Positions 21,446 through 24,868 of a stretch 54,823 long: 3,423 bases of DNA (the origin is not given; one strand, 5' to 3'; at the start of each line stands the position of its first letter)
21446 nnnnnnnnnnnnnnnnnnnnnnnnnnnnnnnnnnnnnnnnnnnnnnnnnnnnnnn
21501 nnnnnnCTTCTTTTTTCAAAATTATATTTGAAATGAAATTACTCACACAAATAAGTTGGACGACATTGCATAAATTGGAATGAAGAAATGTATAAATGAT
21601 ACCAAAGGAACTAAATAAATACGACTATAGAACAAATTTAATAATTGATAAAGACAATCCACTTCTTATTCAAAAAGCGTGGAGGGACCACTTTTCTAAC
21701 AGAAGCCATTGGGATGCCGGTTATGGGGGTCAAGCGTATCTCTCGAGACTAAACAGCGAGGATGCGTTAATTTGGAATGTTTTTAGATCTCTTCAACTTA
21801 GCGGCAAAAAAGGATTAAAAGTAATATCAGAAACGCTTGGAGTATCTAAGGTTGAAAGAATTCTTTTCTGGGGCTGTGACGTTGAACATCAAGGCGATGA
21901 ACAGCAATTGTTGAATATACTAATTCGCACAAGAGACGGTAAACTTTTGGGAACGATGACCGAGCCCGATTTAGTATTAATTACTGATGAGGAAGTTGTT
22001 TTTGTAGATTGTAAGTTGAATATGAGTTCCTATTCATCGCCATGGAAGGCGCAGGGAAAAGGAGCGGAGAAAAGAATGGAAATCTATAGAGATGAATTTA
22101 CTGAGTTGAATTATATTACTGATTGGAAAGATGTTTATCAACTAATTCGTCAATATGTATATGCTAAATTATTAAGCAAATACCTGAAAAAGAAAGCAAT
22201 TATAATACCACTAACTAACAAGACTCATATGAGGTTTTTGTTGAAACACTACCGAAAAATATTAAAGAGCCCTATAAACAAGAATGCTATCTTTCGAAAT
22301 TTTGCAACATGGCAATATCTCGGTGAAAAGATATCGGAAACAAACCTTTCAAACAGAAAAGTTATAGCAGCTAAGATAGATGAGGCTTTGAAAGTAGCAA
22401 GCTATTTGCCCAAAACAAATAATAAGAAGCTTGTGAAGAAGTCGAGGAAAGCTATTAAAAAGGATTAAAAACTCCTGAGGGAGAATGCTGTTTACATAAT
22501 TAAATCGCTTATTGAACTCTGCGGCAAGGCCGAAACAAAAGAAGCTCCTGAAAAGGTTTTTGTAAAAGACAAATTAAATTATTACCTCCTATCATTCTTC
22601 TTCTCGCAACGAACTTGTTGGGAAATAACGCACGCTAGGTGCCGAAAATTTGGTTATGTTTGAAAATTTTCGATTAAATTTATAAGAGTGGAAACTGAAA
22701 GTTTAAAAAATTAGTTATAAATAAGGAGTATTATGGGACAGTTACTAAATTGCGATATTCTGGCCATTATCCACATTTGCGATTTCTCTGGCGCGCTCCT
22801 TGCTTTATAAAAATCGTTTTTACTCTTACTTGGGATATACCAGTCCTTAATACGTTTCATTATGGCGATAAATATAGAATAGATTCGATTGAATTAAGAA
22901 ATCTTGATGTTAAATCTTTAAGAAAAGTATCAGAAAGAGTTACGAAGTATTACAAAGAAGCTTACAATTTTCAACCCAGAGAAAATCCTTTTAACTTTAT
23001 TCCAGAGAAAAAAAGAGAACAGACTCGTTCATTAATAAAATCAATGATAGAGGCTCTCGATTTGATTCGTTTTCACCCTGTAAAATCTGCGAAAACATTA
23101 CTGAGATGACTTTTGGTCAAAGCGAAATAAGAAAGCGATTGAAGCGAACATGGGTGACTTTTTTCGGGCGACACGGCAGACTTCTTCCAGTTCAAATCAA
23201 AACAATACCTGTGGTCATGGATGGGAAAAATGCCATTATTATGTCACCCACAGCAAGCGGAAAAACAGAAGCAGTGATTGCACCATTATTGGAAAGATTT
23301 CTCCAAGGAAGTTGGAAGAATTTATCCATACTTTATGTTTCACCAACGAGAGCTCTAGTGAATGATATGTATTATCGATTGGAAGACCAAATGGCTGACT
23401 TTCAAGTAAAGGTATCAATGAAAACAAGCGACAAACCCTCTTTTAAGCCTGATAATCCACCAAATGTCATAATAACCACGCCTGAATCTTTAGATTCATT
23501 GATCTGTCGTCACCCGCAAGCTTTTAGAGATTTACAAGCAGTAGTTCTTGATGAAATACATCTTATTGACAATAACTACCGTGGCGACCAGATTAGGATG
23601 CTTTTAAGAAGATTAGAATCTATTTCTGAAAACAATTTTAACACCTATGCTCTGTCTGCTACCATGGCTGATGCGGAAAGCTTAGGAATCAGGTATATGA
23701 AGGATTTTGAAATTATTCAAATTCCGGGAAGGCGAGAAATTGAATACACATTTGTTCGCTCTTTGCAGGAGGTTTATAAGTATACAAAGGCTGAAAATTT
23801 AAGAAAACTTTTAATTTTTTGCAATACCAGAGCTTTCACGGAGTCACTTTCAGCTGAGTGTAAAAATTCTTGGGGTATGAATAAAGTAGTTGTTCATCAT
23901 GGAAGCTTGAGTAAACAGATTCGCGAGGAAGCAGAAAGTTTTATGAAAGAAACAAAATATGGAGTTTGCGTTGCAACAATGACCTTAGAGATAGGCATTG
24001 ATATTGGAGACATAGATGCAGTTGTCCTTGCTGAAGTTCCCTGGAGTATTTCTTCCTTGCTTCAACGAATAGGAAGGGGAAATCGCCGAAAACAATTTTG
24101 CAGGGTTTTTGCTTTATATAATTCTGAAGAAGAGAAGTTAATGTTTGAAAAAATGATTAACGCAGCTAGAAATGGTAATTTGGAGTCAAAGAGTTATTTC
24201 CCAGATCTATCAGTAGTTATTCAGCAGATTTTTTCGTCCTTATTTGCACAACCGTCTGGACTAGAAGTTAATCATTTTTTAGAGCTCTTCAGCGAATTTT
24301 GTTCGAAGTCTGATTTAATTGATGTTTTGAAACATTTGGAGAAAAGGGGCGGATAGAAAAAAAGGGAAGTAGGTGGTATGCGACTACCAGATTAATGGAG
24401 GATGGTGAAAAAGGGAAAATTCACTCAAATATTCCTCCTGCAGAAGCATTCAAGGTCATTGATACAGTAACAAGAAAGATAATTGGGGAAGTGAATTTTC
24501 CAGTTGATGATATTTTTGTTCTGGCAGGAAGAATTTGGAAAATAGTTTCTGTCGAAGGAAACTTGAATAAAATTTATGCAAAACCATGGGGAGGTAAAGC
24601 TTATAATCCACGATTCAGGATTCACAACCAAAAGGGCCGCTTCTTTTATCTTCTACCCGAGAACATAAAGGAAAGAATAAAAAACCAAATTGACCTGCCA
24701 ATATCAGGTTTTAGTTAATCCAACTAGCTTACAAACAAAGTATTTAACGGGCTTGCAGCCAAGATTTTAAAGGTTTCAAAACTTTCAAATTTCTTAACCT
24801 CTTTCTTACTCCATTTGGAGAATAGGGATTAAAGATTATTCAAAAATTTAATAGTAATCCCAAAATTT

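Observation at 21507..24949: Accessory cassette between dnaE and hisD: PD-(D/E)xK-like protein + small ORF + Lhr-like helicase (candidate nuclease-helicase module)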

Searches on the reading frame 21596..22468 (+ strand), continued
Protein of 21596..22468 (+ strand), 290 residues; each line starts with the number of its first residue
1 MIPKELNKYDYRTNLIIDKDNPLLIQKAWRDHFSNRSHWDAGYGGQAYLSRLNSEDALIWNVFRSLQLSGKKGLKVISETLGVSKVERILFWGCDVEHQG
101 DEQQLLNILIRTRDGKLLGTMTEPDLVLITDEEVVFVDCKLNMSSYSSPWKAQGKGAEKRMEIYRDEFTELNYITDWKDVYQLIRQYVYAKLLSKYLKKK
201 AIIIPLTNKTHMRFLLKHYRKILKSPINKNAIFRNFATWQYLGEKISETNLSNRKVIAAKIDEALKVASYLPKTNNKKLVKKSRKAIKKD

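Call 60: find_encoding_contigs(protein=P0016, flank=6000, max_places=3)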
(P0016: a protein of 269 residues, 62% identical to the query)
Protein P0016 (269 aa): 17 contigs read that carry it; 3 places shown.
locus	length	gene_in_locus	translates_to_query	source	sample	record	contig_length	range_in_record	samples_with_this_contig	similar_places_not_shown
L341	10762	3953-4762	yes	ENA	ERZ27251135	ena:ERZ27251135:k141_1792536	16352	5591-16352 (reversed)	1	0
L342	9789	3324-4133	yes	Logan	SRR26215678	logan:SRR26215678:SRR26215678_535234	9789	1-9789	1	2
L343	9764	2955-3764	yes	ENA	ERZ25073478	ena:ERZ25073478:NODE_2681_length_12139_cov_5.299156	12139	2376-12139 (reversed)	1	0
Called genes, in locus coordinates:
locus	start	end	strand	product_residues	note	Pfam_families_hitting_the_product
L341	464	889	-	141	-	-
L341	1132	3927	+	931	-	PF00890:FAD_binding_2 (weak), PF01134:GIDA (faint), PF01266:DAO (weak), PF03486:HI0933_like (faint), PF07992:Pyr_redox_2 (faint), PF12831:FAD_oxidored, PF13450:NAD_binding_8 (faint), PF12831:FAD_oxidored, +2 more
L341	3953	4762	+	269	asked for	PF22558:REase-ARP (weak)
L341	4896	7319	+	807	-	PF12705:PDDEXK_1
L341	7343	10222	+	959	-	PF00580:UvrD-helicase, PF13086:AAA_11 (faint), PF13245:AAA_19, PF13604:AAA_30 (faint), PF13361:UvrD_C, PF13538:UvrD_C_2 (faint), PF12705:PDDEXK_1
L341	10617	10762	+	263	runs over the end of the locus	PF13385:Laminin_G_3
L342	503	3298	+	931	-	PF00890:FAD_binding_2 (weak), PF01134:GIDA (faint), PF01266:DAO (weak), PF03486:HI0933_like (faint), PF07992:Pyr_redox_2 (faint), PF12831:FAD_oxidored, PF13450:NAD_binding_8 (faint), PF12831:FAD_oxidored, +2 more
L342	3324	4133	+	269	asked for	PF22558:REase-ARP (weak)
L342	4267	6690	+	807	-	PF12705:PDDEXK_1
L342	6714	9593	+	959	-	PF00580:UvrD-helicase, PF13086:AAA_11 (faint), PF13245:AAA_19, PF13604:AAA_30 (faint), PF13361:UvrD_C, PF13538:UvrD_C_2 (faint), PF12705:PDDEXK_1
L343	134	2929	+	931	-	PF00890:FAD_binding_2 (weak), PF01134:GIDA (faint), PF01266:DAO (weak), PF03486:HI0933_like (faint), PF07992:Pyr_redox_2 (faint), PF12831:FAD_oxidored, PF13450:NAD_binding_8 (faint), PF12831:FAD_oxidored, +2 more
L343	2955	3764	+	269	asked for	PF22558:REase-ARP (weak)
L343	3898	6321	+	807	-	PF12705:PDDEXK_1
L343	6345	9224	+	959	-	PF00580:UvrD-helicase, PF13086:AAA_11 (faint), PF13245:AAA_19, PF13604:AAA_30 (faint), PF13361:UvrD_C, PF13538:UvrD_C_2 (faint), PF12705:PDDEXK_1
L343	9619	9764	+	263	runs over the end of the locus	PF13385:Laminin_G_3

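Call 63: search_dna_similar(query=P0001, collection=plasmids, mode=protein, max_evalue=0.00001, max_rows=12)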
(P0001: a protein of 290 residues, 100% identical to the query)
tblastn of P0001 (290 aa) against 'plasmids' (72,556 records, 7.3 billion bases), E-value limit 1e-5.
No match.

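Call 64: search_dna_similar(query=P0001, collection=phages, mode=protein, max_evalue=0.00001, max_rows=12)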
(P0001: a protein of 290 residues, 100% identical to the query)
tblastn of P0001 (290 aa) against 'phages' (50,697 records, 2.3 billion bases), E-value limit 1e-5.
No match.

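Call 70: search_protein_families(library=phrogs, proteins=[window:21596-22468:+], max_evalue=0.01)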
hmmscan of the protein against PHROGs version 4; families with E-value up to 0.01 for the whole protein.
window:21596-22468:+ (290 aa): 0 families

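Call 72: fold_search(model_id=the predicted structure, library=viral)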
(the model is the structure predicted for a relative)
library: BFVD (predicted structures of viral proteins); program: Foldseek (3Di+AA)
matches with E <= 10: 558; with E <= 0.001: 0
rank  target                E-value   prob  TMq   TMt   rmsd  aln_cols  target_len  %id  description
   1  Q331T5                5.6e-03  0.77  0.20  0.27  12.1       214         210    9  (no name in the UniProt tables at hand)
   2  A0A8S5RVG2            5.6e-03  0.72  0.22  0.29  13.6       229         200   10  PD-(D/E)XK nuclease superfamily protein [Siphoviridae sp. ctHip2]
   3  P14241                5.6e-03  0.30  0.15  0.13  17.6       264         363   10  RNA-directed RNA polymerase L (Fragment) [Lymphocytic choriomeningitis virus (strain WE)]
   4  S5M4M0                1.4e-02  0.44  0.20  0.21  12.8       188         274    9  Uncharacterized protein [Bacillus phage JL]
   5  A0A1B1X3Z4            1.6e-02  0.33  0.18  0.06  15.2       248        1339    8  Putative glycoprotein (Fragment) [Terena virus]
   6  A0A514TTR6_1          1.6e-02  0.25  0.16  0.06  17.8       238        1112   12  RNA-directed RNA polymerase L [Largemouth bass bunyavirus]
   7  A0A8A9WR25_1          1.7e-02  0.28  0.17  0.07  14.9       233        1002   12  (no name in the UniProt tables at hand)
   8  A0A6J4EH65            2.4e-02  0.77  0.24  0.34  14.1       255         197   14  (no name in the UniProt tables at hand)
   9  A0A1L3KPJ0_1          2.5e-02  0.38  0.22  0.07  16.2       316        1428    9  RNA-dependent RNA polymerase [Beihai sesarmid crab virus 5]
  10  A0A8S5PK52            3.3e-02  0.72  0.24  0.27   9.4       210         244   16  Restriction endonuclease [Siphoviridae sp. ctXBp18]
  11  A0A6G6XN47            3.8e-02  0.57  0.18  0.23   8.2       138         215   13  (no name in the UniProt tables at hand)
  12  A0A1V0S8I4            6.0e-02  0.23  0.21  0.27  17.3       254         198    8  Putative helicase [Catovirus CTV1]
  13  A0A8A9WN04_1          6.3e-02  0.21  0.20  0.08  11.4       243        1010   12  (no name in the UniProt tables at hand)
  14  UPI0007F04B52         7.1e-02  0.14  0.14  0.21  15.9       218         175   11  (no name look-up for this kind of identifier)
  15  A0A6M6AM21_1          7.5e-02  0.14  0.17  0.06  14.9       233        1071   12  RNA-directed RNA polymerase L [Plasmopara viticola lesion associated mycobunyavirales-like virus 9]
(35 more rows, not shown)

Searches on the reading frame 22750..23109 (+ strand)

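Call 3: search_protein_families(library=pfam, proteins=[window:22750-23109:+], max_evalue=1)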
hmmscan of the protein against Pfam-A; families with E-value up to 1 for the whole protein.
window:22750-23109:+ (119 aa): 2 families
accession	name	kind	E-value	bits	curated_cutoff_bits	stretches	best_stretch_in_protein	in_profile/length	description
PF01361.26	Tautomerase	-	0.06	13.7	22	1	44-84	5-42/60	Tautomerase enzyme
PF03722.19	Hemocyanin_N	-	0.11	13.6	28.9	1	58-108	44-92/124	Hemocyanin, all-alpha domain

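Call 4: search_protein_families(library=padloc, proteins=[window:22750-23109:+], max_evalue=1)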
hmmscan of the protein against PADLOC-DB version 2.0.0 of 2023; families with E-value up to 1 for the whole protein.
window:22750-23109:+ (119 aa): 0 families

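Call 5: search_protein_families(library=ncbifam, proteins=[window:22750-23109:+], max_evalue=1)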
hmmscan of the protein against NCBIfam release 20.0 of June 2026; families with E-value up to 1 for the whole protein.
window:22750-23109:+ (119 aa): 0 families

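Call 70: search_protein_families(library=phrogs, proteins=[window:22750-23109:+], max_evalue=0.01)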
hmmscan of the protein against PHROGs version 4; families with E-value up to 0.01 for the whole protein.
window:22750-23109:+ (119 aa): 0 families

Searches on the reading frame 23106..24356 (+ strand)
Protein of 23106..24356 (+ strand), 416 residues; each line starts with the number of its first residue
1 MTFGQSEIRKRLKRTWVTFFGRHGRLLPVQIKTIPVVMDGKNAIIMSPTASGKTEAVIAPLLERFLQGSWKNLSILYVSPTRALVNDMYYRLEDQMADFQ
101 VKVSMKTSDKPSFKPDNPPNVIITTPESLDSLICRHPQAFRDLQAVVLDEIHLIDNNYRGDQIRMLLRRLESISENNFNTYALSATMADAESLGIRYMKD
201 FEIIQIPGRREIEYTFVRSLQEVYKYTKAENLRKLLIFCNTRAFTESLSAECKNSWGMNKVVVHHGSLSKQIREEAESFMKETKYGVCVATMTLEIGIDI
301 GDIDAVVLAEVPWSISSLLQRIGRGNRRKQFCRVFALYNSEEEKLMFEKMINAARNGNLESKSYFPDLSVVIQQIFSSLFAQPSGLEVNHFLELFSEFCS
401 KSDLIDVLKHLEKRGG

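Call 3: search_protein_families(library=pfam, proteins=[window:23106-24356:+], max_evalue=1)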
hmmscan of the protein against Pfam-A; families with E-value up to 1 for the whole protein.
window:23106-24356:+ (416 aa): 8 families
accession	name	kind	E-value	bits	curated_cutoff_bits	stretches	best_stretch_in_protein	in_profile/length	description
PF00270.35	DEAD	-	3e-35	121.9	26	1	28-189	2-163/167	DEAD/DEAH box helicase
PF00271.37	Helicase_C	-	6.5e-18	65.4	23.5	1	223-328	6-109/110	Helicase conserved C-terminal domain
PF22590.2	Cas3-like_C_2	-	7.6e-09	36.3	27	1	234-329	4-105/106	CRISPR-associated nuclease/helicase Cas3, C-terminal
PF04851.21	ResIII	-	2.2e-07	31.4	22.5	1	39-161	22-141/164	Type III restriction enzyme, res subunit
PF22527.2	DEXQc_Suv3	-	0.00016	21.7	27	1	45-162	18-113/154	DEXQ-box helicase domain of Suv3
PF17813.7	RET_CLD4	-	0.037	14.5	25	1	170-231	40-98/105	RET Cadherin like domain 4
PF00580.27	UvrD-helicase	-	0.057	13.5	23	1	39-100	12-73/271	UvrD/REP helicase N-terminal domain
PF07652.20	Flavi_DEAD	-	0.077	13.4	21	1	44-107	8-68/148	Flavivirus DEAD domain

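Call 4: search_protein_families(library=padloc, proteins=[window:23106-24356:+], max_evalue=1)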
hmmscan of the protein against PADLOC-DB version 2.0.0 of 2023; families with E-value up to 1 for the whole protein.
window:23106-24356:+ (416 aa): 92 families (the best 25 are shown)
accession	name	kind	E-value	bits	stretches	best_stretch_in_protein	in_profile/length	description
PDLC02503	BrxHI|BrxHII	-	8.8e-71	237.1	1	24-414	23-431/698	BrxHI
PDLC03960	SngC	-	3.1e-67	225.9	1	25-350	24-382/720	-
PDLC02501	BrxHI|BrxHII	-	1.5e-38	130.5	1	25-362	23-377/925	BrxHI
PDLC02897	DpdJ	-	1.3e-26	90.8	2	233-377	356-502/1570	DpdJ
PDLC01710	Cas3a1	-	3.5e-22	76.7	2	39-134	211-316/745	Cas3_1_CAS-I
PDLC01761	Cas3b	-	1.1e-21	75.2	2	146-351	357-561/705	-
PDLC00938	Cas3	-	2.9e-21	74.1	2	145-344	127-339/358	CRISPR-associated helicase Cas3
PDLC00188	HamB1|HamB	-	1.1e-20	71.4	2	37-194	255-416/1037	DEAD-box helicase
PDLC00194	HamB1|HamB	-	2.2e-20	70.2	2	25-187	228-393/995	DEAD-box helicase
PDLC01252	Cas3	-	3.5e-20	70.7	1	44-333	3-291/324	CAS-I; effector_G3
PDLC00178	HamB1|HamB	-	1.2e-19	67.8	1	36-194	257-419/830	DEAD-box helicase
PDLC00192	HamB1|HamB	-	3.5e-19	66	2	26-191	269-438/1104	DEAD-box helicase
PDLC01762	Cas3b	-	1.2e-18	65.1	2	145-379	361-589/692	-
PDLC04531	PDC-M23B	-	4.9e-18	62.6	2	39-170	311-455/1060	-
PDLC02864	DpdF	-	1.8e-17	61.4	1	10-355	8-354/610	DpdF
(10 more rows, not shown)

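Call 5: search_protein_families(library=ncbifam, proteins=[window:23106-24356:+], max_evalue=1)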
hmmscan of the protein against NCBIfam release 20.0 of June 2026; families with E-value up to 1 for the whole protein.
window:23106-24356:+ (416 aa): 45 families (the best 25 are shown)
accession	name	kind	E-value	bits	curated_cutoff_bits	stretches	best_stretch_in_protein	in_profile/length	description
TIGR04121.1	DEXH_lig_assoc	equivalog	1.2e-55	188.6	850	2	25-193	13-190/804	ligase-associated DNA damage response DEXH box helicase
NF010338.0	PRK13767.1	equivalog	6.7e-50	170.2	849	1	10-332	17-390/877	ATP-dependent helicase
NF007284.0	PRK09751.1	equivalog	5.3e-29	100.1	1496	2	24-193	28-223/1538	ATP-dependent helicase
TIGR03817.1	DECH_helic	hypoth_equivalog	9.6e-23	80.3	874.1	2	30-191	41-208/742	helicase/secretion neighborhood putative DEAH-box helicase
NF053631.1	RNA_helic_CshA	equivalog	1.7e-22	79.9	646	1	28-345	24-348/434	degradosome RNA helicase CshA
NF002654.0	PRK02362.1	equivalog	4.7e-22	78.1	887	1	28-193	26-187/739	ATP-dependent DNA helicase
NF002251.0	PRK01172.1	equivalog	6.6e-22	77.5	891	2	21-193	18-185/674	ATP-dependent DNA helicase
NF040935.1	helicase_Hel308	equivalog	3e-21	75.2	1200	2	25-192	26-186/704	ATP-dependent DNA helicase Hel308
NF008744.0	PRK11776.1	equivalog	6.2e-21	74.5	524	1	26-346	27-354/460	ATP-dependent RNA helicase DbpA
NF001308.0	PRK00254.1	equivalog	1e-20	73.6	1216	2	29-193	27-185/720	ATP-dependent DNA helicase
TIGR01587.1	cas3_core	equivalog_domain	1.1e-20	74.1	102.45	2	145-344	127-339/358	CRISPR-associated helicase Cas3'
NF008642.0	PRK11634.1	equivalog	5.6e-19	68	989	1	28-346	31-357/628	DEAD/DEAH family ATP-dependent RNA helicase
NF041063.1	DpdF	equivalog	2.6e-18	66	550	1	36-342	154-486/813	protein DpdF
TIGR00614.1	recQ_fam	subfamily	2.7e-17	62.7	219.8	1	23-360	9-351/470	RecQ family ATP-dependent DNA helicase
TIGR01389.1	recQ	equivalog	2.3e-16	59.4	640.2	1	25-352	13-341/591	DNA helicase RecQ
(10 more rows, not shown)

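Call 70: search_protein_families(library=phrogs, proteins=[window:23106-24356:+], max_evalue=0.01)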
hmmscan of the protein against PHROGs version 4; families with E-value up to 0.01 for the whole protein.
window:23106-24356:+ (416 aa): 13 families
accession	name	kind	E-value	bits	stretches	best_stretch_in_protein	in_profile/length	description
phrog_6819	-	DNA, RNA and nucleotide metabolism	9.8e-33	114.5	1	24-310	19-311/645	Holliday junction branch migration helicase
phrog_16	-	DNA, RNA and nucleotide metabolism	8.1e-27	94.8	1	28-336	275-597/986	DNA helicase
phrog_9690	-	DNA, RNA and nucleotide metabolism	5.5e-13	49.6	1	215-330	146-258/306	DNA helicase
phrog_62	-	DNA, RNA and nucleotide metabolism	1.5e-10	40.2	2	230-330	1001-1099/1881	DNA helicase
phrog_35989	-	unknown function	2.2e-06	27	1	44-164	165-283/860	-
phrog_16259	-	DNA, RNA and nucleotide metabolism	4.6e-05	23.8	1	37-156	129-238/330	DNA helicase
phrog_24008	-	DNA, RNA and nucleotide metabolism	8.8e-05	21.5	1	230-322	827-920/1006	helicase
phrog_23807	-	unknown function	0.00022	20.1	1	228-338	525-642/1053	-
phrog_16694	-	unknown function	0.00023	20.2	1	215-330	540-662/1010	-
phrog_2467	-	unknown function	0.00039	20.5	1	44-133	12-104/502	-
phrog_26785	-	unknown function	0.0013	17.8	1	257-328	760-829/1087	-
phrog_33220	-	unknown function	0.0013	17.1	1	276-370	1099-1197/1558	-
phrog_34613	-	unknown function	0.0074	15.5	0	245-351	481-591/666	-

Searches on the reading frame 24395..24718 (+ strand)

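Call 3: search_protein_families(library=pfam, proteins=[window:24395-24718:+], max_evalue=1)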
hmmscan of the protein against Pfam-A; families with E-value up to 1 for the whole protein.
window:24395-24718:+ (107 aa): 1 family
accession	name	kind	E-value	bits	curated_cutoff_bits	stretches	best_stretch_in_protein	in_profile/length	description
PF02524.19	KID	-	0.26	12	20.8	0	49-59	1-11/11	KID repeat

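Call 4: search_protein_families(library=padloc, proteins=[window:24395-24718:+], max_evalue=1)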
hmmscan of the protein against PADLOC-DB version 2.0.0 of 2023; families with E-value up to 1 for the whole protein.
window:24395-24718:+ (107 aa): 1 family
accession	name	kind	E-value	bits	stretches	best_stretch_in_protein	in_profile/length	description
PDLC03960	SngC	-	0.0035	14.1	1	17-75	500-559/720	-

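Call 5: search_protein_families(library=ncbifam, proteins=[window:24395-24718:+], max_evalue=1)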
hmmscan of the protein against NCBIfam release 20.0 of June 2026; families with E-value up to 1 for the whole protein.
window:24395-24718:+ (107 aa): 0 families
